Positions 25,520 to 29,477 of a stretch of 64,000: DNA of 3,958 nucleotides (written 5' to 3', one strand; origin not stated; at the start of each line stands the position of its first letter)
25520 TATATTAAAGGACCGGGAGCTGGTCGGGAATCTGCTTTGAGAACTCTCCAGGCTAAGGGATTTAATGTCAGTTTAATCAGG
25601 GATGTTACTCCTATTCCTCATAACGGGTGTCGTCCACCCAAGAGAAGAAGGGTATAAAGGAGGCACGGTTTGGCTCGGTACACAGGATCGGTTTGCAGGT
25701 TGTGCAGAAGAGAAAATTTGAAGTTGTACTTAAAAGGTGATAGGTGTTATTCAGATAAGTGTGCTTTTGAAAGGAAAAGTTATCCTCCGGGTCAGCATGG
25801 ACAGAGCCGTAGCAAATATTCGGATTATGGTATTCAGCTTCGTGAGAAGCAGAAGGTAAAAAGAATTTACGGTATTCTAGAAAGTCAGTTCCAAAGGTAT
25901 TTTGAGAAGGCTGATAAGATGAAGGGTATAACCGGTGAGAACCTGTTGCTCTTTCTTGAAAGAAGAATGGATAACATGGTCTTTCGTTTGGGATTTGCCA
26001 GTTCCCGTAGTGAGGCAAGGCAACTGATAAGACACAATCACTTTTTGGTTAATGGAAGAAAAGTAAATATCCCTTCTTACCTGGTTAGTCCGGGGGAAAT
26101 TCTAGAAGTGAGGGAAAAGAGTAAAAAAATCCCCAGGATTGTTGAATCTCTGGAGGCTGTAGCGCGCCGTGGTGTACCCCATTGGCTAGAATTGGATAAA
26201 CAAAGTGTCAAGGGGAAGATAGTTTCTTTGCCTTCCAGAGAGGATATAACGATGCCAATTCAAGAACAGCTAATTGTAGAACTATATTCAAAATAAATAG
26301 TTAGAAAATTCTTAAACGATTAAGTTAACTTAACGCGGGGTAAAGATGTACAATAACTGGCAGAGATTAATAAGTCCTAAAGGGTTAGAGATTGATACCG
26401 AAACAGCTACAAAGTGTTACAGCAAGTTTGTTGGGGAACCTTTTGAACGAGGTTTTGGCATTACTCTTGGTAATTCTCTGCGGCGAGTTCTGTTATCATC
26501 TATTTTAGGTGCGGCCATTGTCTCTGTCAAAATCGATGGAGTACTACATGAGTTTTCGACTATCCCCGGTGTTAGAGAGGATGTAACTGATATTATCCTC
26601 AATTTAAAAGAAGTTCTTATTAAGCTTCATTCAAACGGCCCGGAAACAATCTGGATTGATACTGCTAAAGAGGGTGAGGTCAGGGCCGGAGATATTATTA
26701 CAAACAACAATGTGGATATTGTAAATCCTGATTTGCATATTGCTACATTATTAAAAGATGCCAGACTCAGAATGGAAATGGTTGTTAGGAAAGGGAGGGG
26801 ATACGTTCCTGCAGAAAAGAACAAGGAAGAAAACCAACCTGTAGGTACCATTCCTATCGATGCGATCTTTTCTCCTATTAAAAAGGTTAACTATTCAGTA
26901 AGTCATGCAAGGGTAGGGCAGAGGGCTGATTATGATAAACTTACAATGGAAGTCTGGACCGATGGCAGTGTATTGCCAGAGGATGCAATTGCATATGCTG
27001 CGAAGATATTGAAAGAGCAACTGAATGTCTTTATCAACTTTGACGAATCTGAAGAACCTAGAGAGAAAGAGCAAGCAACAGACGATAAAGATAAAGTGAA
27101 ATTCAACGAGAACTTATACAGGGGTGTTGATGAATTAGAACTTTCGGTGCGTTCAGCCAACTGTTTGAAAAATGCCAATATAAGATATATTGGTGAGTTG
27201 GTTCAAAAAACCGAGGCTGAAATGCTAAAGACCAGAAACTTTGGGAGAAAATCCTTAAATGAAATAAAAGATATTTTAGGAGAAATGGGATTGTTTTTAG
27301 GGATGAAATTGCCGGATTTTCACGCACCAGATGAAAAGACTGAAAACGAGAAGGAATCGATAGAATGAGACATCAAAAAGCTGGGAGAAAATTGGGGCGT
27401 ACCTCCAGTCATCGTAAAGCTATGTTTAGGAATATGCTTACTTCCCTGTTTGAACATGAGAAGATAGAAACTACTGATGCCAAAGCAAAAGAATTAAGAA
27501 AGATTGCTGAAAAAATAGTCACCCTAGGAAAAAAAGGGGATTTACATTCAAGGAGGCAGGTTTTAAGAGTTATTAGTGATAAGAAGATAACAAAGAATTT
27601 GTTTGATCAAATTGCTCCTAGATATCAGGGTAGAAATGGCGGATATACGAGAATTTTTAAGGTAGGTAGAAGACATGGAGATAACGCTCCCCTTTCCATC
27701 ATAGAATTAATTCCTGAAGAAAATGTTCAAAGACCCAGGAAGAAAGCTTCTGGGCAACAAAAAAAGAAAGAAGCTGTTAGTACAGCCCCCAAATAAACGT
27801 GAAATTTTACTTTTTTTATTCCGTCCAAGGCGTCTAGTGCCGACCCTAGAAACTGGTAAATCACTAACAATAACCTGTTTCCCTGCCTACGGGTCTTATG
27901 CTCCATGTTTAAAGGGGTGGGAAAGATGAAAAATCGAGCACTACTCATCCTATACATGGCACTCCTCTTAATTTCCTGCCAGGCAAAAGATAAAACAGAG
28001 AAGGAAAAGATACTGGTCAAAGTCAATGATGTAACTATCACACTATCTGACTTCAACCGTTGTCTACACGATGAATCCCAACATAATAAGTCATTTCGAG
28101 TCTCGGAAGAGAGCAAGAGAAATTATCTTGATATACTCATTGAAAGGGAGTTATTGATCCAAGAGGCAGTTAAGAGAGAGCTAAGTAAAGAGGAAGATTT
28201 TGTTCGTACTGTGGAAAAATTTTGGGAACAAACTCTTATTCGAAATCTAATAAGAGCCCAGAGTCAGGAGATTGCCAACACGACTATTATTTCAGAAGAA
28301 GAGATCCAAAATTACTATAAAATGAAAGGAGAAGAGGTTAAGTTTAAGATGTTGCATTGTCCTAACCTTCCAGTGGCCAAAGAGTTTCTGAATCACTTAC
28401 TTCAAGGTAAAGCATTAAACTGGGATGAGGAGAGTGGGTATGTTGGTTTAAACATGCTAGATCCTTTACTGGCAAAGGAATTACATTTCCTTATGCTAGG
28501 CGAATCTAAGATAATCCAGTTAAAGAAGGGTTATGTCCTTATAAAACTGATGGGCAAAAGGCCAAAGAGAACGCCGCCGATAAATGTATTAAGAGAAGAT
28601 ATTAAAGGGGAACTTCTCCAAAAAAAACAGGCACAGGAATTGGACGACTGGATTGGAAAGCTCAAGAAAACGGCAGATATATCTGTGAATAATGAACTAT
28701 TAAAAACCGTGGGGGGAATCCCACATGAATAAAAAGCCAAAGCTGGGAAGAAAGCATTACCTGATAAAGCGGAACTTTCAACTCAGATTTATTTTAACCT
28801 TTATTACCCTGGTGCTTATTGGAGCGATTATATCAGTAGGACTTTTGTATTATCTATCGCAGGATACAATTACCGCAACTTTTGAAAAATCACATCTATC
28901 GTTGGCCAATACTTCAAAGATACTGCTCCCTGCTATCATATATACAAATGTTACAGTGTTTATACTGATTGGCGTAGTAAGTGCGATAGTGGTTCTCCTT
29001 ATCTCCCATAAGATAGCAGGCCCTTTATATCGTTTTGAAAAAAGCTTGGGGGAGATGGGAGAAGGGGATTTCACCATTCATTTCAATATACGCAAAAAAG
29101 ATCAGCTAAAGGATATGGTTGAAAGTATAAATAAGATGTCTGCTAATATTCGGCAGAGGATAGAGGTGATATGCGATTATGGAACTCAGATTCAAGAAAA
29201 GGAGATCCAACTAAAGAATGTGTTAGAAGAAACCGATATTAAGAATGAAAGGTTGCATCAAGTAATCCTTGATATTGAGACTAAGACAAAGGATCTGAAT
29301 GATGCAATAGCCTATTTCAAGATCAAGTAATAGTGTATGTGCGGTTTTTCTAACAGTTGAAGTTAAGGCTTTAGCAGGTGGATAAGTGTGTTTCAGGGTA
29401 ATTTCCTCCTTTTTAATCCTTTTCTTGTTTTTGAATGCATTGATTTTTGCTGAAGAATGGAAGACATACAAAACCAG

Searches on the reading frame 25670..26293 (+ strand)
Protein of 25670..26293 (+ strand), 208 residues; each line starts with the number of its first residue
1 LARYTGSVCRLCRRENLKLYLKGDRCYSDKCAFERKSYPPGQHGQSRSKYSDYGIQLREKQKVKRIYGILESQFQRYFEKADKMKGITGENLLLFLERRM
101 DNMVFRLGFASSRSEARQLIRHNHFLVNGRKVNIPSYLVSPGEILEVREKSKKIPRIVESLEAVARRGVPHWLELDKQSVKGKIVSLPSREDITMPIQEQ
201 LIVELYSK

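Call 43: search_protein_families(library=pfam, proteins=[window:25670-26293:+], max_evalue=0.001)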
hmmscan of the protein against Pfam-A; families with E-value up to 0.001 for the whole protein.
window:25670-26293:+ (208 aa): 2 families
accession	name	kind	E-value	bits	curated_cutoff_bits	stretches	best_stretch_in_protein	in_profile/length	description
PF00163.24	Ribosomal_S4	-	6.6e-38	129.8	23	1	3-97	1-95/95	Ribosomal protein S4/S9 N-terminal domain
PF01479.30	S4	-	7.6e-19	67.6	22.8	1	98-144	1-47/48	S4 domain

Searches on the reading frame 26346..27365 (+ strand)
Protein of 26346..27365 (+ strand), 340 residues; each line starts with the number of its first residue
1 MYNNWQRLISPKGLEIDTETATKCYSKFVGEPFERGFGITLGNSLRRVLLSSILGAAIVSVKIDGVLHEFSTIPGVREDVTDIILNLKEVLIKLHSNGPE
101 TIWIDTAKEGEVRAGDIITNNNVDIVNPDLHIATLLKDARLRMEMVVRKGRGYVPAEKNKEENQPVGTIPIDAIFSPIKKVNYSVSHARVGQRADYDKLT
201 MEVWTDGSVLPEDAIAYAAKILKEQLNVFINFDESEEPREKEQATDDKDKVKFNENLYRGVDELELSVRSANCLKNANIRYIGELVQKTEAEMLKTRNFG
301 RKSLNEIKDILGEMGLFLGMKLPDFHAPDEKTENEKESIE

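Call 43: search_protein_families(library=pfam, proteins=[window:26346-27365:+], max_evalue=0.001)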
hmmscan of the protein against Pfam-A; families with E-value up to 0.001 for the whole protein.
window:26346-27365:+ (340 aa): 3 families
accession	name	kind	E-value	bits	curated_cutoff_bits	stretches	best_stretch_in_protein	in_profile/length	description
PF01000.31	RNA_pol_A_bac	-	1.4e-37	129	33.9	1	61-176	1-119/119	RNA polymerase Rpb3/RpoA insert domain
PF03118.21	RNA_pol_A_CTD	-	1.8e-27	95.3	23.8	1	251-312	5-66/67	Bacterial RNA polymerase, alpha chain C terminal domain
PF01193.29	RNA_pol_L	-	2.8e-26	91.5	24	1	31-226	1-74/74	RNA polymerase Rpb3/Rpb11 dimerisation domain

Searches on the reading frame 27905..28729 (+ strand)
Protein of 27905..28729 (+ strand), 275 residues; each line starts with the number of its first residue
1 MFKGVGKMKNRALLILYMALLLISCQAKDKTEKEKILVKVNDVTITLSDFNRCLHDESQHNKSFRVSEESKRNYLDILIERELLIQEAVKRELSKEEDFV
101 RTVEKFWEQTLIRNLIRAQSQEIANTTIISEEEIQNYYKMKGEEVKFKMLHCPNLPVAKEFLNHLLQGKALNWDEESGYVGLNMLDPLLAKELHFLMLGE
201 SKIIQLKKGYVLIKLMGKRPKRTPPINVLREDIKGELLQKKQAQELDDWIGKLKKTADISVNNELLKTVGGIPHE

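Call 43: search_protein_families(library=pfam, proteins=[window:27905-28729:+], max_evalue=0.001)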
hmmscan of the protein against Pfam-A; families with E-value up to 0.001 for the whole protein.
window:27905-28729:+ (275 aa): 2 families
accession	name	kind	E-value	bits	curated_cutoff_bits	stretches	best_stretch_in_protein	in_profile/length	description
PF13624.11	SurA_N_3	-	1.8e-05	25.1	27.2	1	16-100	21-113/162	SurA-like N-terminal domain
PF13623.11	SurA_N_2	-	0.00091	19.6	28.5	0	22-101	28-116/145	SurA-like N-terminal domain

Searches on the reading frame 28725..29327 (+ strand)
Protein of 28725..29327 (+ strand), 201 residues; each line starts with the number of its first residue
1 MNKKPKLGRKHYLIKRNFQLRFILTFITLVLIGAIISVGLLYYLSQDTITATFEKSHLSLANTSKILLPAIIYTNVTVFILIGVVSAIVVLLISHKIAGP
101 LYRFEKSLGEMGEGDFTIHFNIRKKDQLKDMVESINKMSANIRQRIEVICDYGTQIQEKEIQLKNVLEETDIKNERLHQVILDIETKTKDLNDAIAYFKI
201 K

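Call 43: search_protein_families(library=pfam, proteins=[window:28725-29327:+], max_evalue=0.001)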
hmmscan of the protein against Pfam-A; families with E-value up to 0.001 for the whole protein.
window:28725-29327:+ (201 aa): 1 family
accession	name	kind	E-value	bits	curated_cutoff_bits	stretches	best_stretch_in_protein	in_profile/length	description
PF00672.30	HAMP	-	1.4e-05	25.7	25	1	92-144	1-53/53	HAMP domain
